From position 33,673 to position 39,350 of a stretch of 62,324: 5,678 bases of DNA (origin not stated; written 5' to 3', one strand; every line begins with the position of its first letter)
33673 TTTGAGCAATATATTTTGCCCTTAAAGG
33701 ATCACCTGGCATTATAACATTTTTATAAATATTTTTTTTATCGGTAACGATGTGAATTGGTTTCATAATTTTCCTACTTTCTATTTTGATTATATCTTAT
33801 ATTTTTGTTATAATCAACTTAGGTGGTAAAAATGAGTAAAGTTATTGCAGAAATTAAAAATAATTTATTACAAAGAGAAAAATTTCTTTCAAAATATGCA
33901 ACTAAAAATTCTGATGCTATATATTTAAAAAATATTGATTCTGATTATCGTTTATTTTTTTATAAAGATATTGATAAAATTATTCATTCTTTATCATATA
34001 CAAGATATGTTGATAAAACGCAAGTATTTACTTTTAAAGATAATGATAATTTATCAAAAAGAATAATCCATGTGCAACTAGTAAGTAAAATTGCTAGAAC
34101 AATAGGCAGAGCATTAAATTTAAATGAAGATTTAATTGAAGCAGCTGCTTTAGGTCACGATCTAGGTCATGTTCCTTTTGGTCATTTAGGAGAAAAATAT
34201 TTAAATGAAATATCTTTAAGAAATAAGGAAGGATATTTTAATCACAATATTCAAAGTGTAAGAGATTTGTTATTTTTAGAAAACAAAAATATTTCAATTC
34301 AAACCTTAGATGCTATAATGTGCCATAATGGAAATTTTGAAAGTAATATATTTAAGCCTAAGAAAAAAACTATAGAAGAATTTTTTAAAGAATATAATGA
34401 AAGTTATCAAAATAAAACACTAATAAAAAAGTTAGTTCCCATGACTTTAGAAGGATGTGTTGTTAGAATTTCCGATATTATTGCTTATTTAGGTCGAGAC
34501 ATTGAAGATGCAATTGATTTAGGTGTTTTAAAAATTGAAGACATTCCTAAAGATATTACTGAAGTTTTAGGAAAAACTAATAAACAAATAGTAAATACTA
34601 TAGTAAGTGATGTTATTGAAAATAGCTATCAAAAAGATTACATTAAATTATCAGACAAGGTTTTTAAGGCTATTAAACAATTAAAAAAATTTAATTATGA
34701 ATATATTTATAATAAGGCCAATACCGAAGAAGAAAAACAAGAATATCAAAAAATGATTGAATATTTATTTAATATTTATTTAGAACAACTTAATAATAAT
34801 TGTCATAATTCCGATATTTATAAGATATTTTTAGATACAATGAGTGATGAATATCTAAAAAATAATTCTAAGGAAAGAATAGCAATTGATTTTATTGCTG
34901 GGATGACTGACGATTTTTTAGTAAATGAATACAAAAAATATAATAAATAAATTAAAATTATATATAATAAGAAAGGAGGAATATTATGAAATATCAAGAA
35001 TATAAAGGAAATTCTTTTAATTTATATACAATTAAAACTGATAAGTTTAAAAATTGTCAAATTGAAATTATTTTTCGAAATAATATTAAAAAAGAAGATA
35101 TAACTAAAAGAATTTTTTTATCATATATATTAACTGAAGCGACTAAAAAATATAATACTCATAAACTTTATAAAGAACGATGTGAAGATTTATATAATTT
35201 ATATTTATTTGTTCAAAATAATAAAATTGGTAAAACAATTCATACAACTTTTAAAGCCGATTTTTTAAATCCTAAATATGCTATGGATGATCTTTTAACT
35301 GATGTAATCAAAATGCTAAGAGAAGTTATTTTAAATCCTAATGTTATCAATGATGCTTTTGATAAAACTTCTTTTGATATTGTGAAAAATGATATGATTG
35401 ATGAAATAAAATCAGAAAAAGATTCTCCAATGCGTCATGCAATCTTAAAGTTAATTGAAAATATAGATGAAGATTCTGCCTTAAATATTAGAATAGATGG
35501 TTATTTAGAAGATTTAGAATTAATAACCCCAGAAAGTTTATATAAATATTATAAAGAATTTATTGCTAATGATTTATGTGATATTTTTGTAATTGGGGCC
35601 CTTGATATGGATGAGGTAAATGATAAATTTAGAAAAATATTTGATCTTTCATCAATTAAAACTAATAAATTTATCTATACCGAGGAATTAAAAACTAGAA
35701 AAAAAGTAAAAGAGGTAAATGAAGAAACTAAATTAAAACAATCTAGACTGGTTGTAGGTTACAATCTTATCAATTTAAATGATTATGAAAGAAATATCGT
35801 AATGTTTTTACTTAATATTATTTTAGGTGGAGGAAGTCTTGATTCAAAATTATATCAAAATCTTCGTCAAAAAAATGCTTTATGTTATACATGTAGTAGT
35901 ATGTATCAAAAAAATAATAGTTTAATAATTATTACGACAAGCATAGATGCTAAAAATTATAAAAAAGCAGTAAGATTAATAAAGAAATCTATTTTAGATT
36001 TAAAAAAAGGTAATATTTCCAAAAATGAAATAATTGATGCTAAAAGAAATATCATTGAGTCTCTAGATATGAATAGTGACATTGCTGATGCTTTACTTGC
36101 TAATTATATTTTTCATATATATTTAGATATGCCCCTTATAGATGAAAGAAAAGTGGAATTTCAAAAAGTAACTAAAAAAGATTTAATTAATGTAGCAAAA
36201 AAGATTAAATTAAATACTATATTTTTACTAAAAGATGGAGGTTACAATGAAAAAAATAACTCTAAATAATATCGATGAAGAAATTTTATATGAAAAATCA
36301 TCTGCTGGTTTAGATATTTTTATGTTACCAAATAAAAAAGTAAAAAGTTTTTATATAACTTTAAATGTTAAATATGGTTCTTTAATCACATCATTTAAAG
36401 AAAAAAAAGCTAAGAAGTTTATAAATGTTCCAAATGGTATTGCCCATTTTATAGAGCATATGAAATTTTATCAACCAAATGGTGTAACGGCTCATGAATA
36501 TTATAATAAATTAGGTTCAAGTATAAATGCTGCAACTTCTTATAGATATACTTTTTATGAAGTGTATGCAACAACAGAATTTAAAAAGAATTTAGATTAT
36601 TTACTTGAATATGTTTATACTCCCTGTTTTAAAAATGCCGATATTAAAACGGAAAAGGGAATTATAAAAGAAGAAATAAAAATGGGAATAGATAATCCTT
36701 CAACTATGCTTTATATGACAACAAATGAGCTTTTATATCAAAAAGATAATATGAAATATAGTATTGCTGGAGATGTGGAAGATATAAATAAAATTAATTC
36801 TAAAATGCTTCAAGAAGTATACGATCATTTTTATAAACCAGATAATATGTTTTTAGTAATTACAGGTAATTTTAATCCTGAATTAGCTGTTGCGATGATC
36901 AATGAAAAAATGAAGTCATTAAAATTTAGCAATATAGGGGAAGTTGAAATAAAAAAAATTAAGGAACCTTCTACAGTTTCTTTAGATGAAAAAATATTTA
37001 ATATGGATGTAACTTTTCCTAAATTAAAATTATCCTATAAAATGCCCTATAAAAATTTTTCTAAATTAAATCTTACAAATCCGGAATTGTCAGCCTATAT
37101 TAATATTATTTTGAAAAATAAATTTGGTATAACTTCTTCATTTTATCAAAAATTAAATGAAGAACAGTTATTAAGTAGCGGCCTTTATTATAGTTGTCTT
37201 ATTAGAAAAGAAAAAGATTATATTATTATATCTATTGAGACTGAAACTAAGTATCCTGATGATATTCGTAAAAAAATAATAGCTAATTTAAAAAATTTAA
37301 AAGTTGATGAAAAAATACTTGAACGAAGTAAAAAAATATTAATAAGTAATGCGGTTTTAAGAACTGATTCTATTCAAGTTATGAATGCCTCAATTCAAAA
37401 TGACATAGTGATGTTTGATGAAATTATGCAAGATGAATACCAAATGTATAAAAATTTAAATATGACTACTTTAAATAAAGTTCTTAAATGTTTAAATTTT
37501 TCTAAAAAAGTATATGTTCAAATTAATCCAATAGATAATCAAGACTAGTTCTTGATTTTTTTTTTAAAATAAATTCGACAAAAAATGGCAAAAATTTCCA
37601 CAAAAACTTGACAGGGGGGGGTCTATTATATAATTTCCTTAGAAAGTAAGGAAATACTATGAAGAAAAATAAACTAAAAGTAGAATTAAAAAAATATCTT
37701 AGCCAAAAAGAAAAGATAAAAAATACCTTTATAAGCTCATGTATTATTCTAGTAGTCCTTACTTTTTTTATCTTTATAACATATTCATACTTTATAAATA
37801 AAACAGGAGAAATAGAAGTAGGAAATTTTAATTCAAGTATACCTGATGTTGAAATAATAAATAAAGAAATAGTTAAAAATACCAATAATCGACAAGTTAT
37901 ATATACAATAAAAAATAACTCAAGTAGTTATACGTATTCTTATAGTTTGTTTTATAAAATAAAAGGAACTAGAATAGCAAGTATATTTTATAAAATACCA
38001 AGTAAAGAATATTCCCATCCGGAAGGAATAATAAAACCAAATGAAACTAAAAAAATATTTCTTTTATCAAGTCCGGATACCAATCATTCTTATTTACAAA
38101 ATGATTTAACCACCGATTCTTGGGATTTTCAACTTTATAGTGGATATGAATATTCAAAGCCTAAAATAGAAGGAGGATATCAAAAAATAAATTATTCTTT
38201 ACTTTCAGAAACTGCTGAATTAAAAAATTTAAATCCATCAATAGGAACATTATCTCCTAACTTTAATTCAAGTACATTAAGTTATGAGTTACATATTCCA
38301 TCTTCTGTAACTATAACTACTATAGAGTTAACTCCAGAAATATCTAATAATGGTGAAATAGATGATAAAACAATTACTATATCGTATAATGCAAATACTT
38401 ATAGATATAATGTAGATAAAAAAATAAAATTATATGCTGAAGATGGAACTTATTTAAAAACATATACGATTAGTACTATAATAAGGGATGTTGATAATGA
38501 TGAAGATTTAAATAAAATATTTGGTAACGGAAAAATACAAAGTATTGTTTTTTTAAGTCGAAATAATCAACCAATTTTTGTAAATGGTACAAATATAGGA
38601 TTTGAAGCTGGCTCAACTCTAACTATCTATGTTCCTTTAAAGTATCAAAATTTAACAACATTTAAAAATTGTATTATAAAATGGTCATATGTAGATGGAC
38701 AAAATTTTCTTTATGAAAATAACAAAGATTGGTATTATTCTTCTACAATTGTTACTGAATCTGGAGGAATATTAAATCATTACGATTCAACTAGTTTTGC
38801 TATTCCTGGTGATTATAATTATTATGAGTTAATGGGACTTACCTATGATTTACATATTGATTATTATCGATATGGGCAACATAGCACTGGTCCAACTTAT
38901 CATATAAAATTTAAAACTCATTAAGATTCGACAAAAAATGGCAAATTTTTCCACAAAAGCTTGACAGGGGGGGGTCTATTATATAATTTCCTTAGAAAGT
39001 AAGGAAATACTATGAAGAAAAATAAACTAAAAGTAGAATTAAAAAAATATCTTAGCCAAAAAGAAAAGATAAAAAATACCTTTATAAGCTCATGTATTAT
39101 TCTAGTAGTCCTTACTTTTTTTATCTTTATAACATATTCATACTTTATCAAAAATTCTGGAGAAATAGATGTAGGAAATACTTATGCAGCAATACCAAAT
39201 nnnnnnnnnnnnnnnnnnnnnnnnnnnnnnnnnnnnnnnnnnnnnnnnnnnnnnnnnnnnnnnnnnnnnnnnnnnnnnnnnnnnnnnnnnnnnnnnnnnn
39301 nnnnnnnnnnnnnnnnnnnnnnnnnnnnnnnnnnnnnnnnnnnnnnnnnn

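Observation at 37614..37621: G8 homopolymer inside the -35/-10 spacer of the first variable surface gene: candidate slipped-strand phase switch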

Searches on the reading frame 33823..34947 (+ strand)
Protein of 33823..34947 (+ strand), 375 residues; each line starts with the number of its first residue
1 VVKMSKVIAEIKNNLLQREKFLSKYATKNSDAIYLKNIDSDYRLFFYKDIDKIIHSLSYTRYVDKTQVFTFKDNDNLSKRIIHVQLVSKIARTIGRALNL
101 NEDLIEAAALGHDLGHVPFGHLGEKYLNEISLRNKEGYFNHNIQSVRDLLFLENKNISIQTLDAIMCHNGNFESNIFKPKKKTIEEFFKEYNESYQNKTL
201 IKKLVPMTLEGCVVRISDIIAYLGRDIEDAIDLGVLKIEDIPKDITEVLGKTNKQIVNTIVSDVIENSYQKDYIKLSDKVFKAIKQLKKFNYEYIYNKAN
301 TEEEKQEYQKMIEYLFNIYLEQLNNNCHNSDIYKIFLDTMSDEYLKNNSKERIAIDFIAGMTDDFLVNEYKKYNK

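Call 11: search_protein_families(library=pfam, proteins=[window:33823-34947:+], max_evalue=0.01)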
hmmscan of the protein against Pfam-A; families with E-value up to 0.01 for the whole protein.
window:33823-34947:+ (375 aa): 3 families
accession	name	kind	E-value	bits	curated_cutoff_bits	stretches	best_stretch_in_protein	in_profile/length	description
PF13286.11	HD_assoc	-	6.5e-15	55.9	22.2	1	274-372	1-91/91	Phosphohydrolase-associated domain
PF01966.28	HD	-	5.3e-12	46.5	22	1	80-221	1-114/116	HD domain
PF01282.25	Ribosomal_S24e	-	0.008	16.7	24.5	0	243-306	31-94/95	Ribosomal protein S24e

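Call 12: search_protein_families(library=ncbifam, proteins=[window:33823-34947:+], max_evalue=0.01)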
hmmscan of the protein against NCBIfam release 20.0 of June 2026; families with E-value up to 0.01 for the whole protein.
window:33823-34947:+ (375 aa): 12 families
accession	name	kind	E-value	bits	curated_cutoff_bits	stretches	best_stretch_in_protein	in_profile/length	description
NF002327.0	PRK01286.1-2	equivalog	4.7e-80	269.2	393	2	11-178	4-174/345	deoxyguanosinetriphosphate triphosphohydrolase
NF002329.0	PRK01286.1-4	equivalog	6.8e-61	206.4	494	2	17-175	9-170/342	deoxyguanosinetriphosphate triphosphohydrolase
TIGR01353.1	dGTP_triPase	subfamily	5.1e-48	164.5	152.35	2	44-243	3-228/389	dGTP triphosphohydrolase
NF002326.0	PRK01286.1-1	equivalog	1.8e-46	159.2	390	2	22-241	9-218/379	deoxyguanosinetriphosphate triphosphohydrolase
NF002328.0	PRK01286.1-3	equivalog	1.1e-44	153.1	467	2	32-241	27-237/404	deoxyguanosinetriphosphate triphosphohydrolase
NF002330.0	PRK01286.1-5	equivalog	1.8e-40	139.3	511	2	31-238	13-213/384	deoxyguanosinetriphosphate triphosphohydrolase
NF002829.0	PRK03007.1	equivalog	3e-35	122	385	2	37-239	22-233/425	deoxyguanosinetriphosphate triphosphohydrolase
NF041026.1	antiphage_dGTPase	exception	1.6e-33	116.5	400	3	39-155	12-137/425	anti-phage deoxyguanosine triphosphatase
NF003701.1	PRK05318.1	subfamily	3e-29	102.2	383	3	38-154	12-138/426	anti-phage deoxyguanosine triphosphatase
NF002205.0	PRK01096.1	equivalog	2.1e-22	79.8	439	2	22-129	7-127/444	deoxyguanosinetriphosphate triphosphohydrolase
NF003429.0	PRK04926.1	equivalog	2.5e-14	53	405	1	46-133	32-138/500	dGTPase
NF045665.1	NTPtran_DVU1551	equivalog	0.0016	17.6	315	1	77-121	215-264/359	DVU_1551 family NTP transferase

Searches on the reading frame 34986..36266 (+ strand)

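Call 11: search_protein_families(library=pfam, proteins=[window:34986-36266:+], max_evalue=0.01)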
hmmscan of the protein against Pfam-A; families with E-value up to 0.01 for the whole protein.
window:34986-36266:+ (427 aa): 1 family
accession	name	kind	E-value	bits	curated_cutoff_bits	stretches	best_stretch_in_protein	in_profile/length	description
PF05193.26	Peptidase_M16_C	-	2.9e-26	92.9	23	1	180-355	2-180/181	Peptidase M16 inactive domain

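Call 12: search_protein_families(library=ncbifam, proteins=[window:34986-36266:+], max_evalue=0.01)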
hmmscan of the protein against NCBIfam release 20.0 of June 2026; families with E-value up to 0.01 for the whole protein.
window:34986-36266:+ (427 aa): 2 families
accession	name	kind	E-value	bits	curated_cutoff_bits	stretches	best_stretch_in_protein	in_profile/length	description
NF047422.1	YfmF_fam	equivalog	9.5e-86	288.3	285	1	10-417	2-411/412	EF-P 5-aminopentanol modification-associated protein YfmF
NF047421.1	YfmH_fam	equivalog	4.3e-12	45.9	250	1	125-407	124-410/425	EF-P 5-aminopentanol modification-associated protein YfmH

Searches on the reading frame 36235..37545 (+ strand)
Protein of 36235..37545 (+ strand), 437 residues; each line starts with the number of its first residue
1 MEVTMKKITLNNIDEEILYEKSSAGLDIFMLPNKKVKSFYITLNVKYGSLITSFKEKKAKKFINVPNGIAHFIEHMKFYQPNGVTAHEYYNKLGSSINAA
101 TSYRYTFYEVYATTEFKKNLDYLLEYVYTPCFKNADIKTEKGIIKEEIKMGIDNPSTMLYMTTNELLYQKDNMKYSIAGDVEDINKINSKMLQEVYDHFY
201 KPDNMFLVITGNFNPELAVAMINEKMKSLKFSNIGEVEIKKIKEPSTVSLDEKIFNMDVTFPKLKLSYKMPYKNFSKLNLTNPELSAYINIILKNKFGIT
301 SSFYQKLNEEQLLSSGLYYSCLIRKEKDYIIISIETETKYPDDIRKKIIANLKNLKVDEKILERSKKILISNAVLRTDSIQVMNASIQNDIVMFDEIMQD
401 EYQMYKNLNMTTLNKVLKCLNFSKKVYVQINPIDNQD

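Call 11: search_protein_families(library=pfam, proteins=[window:36235-37545:+], max_evalue=0.01)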
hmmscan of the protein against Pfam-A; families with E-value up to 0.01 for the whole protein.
window:36235-37545:+ (437 aa): 2 families
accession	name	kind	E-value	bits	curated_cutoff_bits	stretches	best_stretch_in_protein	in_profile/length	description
PF05193.26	Peptidase_M16_C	-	7.7e-18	65.4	23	1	186-369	1-181/181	Peptidase M16 inactive domain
PF00675.25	Peptidase_M16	-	4.6e-15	56.2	22.3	1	67-179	31-147/149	Insulinase (Peptidase family M16)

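Call 12: search_protein_families(library=ncbifam, proteins=[window:36235-37545:+], max_evalue=0.01)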
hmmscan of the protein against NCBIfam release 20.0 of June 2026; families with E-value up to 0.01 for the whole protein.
window:36235-37545:+ (437 aa): 3 families
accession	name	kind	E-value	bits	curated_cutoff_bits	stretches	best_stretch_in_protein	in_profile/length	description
NF047421.1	YfmH_fam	equivalog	5.6e-75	253.1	250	1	10-421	3-411/425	EF-P 5-aminopentanol modification-associated protein YfmH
NF047422.1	YfmF_fam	equivalog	4e-13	49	285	1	122-273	104-258/412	EF-P 5-aminopentanol modification-associated protein YfmF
TIGR02110.1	PQQ_syn_pqqF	equivalog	3.4e-06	26.1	320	1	68-211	41-192/697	pyrroloquinoline quinone biosynthesis protein PqqF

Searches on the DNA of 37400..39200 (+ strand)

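Call 64: search_rna_families(source=window, start=37400, end=39200, threshold=evalue, max_evalue=1)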
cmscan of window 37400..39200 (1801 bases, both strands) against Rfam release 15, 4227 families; matches with E-value up to 1: 0.
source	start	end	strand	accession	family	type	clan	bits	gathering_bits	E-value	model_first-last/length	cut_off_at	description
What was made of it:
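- Tried and rejected: No family matched (call 64).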

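Call 65: search_dna_similar(query=window:37560-37800:+, collection=plasmids, mode=distant, max_rows=5)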
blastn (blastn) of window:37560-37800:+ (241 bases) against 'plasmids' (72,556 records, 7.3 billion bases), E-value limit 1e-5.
No match.

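Call 66: search_dna_similar(query=window:37560-37800:+, collection=phages, mode=distant, max_rows=5)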
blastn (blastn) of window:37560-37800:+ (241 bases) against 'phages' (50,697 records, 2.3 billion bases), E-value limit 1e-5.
No match.
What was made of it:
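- Tried and rejected: No match (calls 65, 66), so I rejected a mobile-element origin.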
